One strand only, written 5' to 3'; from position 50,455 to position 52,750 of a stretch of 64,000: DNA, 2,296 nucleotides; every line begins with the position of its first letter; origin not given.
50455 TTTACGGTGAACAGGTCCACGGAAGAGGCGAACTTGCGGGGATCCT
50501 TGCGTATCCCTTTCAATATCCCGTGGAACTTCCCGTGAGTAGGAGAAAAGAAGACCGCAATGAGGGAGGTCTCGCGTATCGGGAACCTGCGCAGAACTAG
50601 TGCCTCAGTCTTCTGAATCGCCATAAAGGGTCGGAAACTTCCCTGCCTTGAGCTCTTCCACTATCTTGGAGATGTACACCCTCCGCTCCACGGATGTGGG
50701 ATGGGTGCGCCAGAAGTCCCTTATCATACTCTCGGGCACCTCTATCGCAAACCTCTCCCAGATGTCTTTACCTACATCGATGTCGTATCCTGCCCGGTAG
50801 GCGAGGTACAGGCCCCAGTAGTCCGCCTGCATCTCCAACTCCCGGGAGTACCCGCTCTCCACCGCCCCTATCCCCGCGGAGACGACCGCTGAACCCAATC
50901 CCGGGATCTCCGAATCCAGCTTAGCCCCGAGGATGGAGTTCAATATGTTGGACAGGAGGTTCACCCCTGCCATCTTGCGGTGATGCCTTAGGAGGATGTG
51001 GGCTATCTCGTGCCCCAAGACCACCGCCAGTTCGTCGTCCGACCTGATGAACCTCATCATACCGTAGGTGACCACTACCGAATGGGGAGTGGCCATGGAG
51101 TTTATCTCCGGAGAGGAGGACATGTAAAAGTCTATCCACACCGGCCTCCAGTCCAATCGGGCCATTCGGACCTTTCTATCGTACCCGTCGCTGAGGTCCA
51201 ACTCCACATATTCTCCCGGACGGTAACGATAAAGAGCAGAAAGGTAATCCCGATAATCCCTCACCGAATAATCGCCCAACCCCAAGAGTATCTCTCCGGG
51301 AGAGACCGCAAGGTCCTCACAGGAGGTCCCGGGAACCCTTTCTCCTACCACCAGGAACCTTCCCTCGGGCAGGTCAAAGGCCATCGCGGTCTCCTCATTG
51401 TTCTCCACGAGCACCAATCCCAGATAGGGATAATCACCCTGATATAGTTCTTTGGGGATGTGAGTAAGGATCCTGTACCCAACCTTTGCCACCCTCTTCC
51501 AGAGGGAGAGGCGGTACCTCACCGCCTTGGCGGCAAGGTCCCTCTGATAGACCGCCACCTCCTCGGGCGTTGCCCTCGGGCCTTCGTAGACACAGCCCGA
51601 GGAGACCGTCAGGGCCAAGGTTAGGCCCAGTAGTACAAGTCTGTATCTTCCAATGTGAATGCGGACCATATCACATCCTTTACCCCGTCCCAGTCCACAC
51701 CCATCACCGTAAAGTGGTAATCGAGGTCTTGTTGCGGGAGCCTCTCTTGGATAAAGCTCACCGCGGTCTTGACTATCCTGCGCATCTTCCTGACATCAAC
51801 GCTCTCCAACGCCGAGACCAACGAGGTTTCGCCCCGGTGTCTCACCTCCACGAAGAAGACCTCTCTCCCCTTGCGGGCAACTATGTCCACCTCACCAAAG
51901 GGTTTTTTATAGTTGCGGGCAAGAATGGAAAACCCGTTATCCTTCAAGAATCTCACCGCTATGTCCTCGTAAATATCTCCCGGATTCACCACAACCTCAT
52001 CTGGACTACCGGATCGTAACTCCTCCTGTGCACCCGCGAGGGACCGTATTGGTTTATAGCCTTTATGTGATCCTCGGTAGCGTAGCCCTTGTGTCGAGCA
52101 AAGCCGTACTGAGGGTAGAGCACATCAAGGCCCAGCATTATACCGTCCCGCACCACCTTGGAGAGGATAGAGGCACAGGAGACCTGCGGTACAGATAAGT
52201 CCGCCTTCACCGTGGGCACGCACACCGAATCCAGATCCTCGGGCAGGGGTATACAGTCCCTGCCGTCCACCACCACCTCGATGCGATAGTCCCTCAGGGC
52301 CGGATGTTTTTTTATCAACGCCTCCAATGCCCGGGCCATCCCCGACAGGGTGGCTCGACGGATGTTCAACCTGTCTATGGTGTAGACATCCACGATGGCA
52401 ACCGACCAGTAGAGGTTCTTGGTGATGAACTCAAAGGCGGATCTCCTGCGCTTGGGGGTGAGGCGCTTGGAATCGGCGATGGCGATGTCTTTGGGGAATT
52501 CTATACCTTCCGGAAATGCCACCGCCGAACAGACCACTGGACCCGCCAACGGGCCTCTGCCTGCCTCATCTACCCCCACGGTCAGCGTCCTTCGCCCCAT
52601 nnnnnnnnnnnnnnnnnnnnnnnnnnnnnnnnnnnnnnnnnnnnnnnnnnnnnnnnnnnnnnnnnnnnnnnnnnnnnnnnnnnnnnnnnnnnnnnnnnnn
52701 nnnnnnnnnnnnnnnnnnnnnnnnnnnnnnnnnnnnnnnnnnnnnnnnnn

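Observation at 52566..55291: Overlapping three-gene module: PflX-like radical SAM enzyme flanked by a membrane YibQ-type deacetylase and an exported DUF1571/LolA-like protein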

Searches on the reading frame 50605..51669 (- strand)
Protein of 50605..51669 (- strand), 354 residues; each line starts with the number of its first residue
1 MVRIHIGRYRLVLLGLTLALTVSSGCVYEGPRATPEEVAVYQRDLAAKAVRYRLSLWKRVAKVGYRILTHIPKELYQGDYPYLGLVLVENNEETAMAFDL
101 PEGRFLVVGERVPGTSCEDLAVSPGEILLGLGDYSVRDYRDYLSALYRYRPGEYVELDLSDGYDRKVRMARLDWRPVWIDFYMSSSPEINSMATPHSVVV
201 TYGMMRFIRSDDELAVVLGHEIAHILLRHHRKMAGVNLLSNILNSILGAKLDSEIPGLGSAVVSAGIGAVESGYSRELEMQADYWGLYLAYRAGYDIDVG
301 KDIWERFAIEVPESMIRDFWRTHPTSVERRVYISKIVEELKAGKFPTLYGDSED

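Call 3: search_protein_families(library=pfam, proteins=[window:50605-51669:-], max_evalue=0.01)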
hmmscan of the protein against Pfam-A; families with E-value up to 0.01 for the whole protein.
window:50605-51669:- (354 aa): 1 family
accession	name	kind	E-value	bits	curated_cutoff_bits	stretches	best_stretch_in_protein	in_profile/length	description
PF01435.24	Peptidase_M48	-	4.1e-22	79.4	20.3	1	180-330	26-179/186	Peptidase family M48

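Call 4: search_protein_families(library=ncbifam, proteins=[window:50605-51669:-], max_evalue=0.01)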
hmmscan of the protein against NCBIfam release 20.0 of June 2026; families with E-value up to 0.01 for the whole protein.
window:50605-51669:- (354 aa): 6 families
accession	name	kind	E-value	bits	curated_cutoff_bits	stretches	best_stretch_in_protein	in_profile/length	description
NF052400.1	M48_BAM_BepA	equivalog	6.2e-12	45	570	1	180-328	92-248/483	beta-barrel assembly-enhancing protease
NF052399.1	M48_lipo_LoiP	exception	1.3e-09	37.9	365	1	176-334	86-241/247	metalloprotease LoiP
TIGR02037.1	degP_htrA_DO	subfamily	0.0016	17.5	416.2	1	80-160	235-315/434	Do family serine endopeptidase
NF002669.0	PRK02391.1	equivalog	0.0017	17.6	341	1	197-238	118-158/298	zinc metalloprotease HtpX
NF047968.1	SerProtHtrA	equivalog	0.0021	17.5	470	1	82-159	266-344/357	serine protease HtrA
NF002826.0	PRK03001.1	equivalog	0.0079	15.4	369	0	197-226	109-137/285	zinc metalloprotease HtpX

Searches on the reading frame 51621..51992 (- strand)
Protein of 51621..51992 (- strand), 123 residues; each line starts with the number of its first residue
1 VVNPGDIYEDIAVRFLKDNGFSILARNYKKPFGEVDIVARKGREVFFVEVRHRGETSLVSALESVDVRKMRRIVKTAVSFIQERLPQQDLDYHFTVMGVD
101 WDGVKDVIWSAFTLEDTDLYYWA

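Call 3: search_protein_families(library=pfam, proteins=[window:51621-51992:-], max_evalue=0.01)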
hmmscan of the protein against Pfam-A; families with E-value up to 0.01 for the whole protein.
window:51621-51992:- (123 aa): 4 families
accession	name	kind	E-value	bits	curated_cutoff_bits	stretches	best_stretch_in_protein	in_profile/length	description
PF02021.23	UPF0102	-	9.4e-22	77.6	23.6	1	8-87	1-72/80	Uncharacterised protein family UPF0102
PF01939.22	NucS_C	-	0.0013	19.2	24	1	16-63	15-64/124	Endonuclease NucS C-terminal domain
PF08378.17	NERD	-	0.004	18.1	22.1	1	5-54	2-58/111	Nuclease-related domain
PF04471.18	Mrr_cat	-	0.007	16.9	21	1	8-74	9-73/115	Restriction endonuclease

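Call 4: search_protein_families(library=ncbifam, proteins=[window:51621-51992:-], max_evalue=0.01)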
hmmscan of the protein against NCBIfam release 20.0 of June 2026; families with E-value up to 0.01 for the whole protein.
window:51621-51992:- (123 aa): 24 families
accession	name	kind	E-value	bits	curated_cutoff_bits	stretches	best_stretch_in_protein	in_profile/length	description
NF009150.0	PRK12497.1-3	equivalog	8.5e-23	80.7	81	1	4-103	8-107/118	YraN family protein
NF009154.0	PRK12497.3-3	equivalog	2.3e-21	76.1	109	1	7-102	15-109/123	YraN family protein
NF011270.0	PRK14677.1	equivalog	5.7e-20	71.6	124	1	9-83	8-81/108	hypothetical protein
TIGR00252.1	TIGR00252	hypoth_equivalog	5.6e-19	68.3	69.05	1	3-114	8-119/123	YraN family protein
NF009151.0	PRK12497.1-5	equivalog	2.5e-18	66.6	124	1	5-99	17-109/126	YraN family protein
NF011267.0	PRK14674.1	equivalog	3.5e-18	66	232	1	5-101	8-104/133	hypothetical protein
NF009152.0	PRK12497.2-4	equivalog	3.2e-17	62.6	111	1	5-89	11-93/114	YraN family protein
NF011271.0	PRK14678.1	equivalog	5.6e-17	61.9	172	1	5-86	9-88/120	hypothetical protein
NF011268.0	PRK14675.1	equivalog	7e-17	61.6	180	1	5-99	13-106/127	hypothetical protein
NF011279.0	PRK14687.1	equivalog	1.6e-13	50.9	212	1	5-99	33-132/173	hypothetical protein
NF011269.0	PRK14676.1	equivalog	1.8e-13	50.7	190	1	5-113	10-116/117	hypothetical protein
NF011275.0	PRK14682.1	equivalog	4.5e-13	49.5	203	1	5-105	7-108/117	hypothetical protein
NF011273.0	PRK14680.1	equivalog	2.2e-12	47.1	199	1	5-83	9-87/134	hypothetical protein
NF011277.0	PRK14684.1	equivalog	2.2e-12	47.1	199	1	9-105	13-109/120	hypothetical protein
NF011280.0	PRK14688.1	equivalog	3.9e-12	46.3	230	1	5-84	9-88/121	hypothetical protein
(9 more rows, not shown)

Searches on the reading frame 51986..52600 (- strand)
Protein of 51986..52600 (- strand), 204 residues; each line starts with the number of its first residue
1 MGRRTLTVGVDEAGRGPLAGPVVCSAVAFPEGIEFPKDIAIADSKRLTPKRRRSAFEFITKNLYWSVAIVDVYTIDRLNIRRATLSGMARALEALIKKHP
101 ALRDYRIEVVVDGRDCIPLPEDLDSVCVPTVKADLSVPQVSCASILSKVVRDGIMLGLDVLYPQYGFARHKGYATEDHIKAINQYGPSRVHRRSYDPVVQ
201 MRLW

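Call 3: search_protein_families(library=pfam, proteins=[window:51986-52600:-], max_evalue=0.01)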
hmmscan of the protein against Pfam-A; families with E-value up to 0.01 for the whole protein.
window:51986-52600:- (204 aa): 1 family
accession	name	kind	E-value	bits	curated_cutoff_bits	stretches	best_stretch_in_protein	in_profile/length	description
PF01351.25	RNase_HII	-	5.3e-30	105.2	25.8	1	8-196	1-197/199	Ribonuclease HII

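Call 4: search_protein_families(library=ncbifam, proteins=[window:51986-52600:-], max_evalue=0.01)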
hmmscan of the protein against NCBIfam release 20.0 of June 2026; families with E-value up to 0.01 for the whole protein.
window:51986-52600:- (204 aa): 10 families
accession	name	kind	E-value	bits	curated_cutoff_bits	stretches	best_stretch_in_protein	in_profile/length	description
NF000595.1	PRK00015.1-3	equivalog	1.9e-56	191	167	1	6-200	3-186/188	ribonuclease HII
NF000596.1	PRK00015.1-4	equivalog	1.1e-49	168.8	251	1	7-200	2-182/186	ribonuclease HII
NF000594.1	PRK00015.1-1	equivalog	2e-48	165.2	243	1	6-200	70-250/251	ribonuclease HII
NF010538.0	PRK13926.1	equivalog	5.1e-46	157.6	285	1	7-199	24-202/213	ribonuclease HII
NF000598.1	PRK00015.2-2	equivalog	9.6e-41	139.7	273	1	8-197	23-202/203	ribonuclease HII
NF010537.0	PRK13925.1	equivalog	5e-40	137.3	252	1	5-198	10-195/200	ribonuclease HII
NF000600.1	PRK00015.2-4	equivalog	1.3e-33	116.4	364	1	8-198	31-210/212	ribonuclease HII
TIGR00729.1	TIGR00729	equivalog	1.1e-19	71.3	123.3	1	8-157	2-159/207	ribonuclease HII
NF011119.0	PRK14550.1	equivalog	1.4e-19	71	350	1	7-195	2-185/204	ribonuclease HII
TIGR00716.1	rnhC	equivalog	0.0012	18.3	161.2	1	7-59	83-136/284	ribonuclease HIII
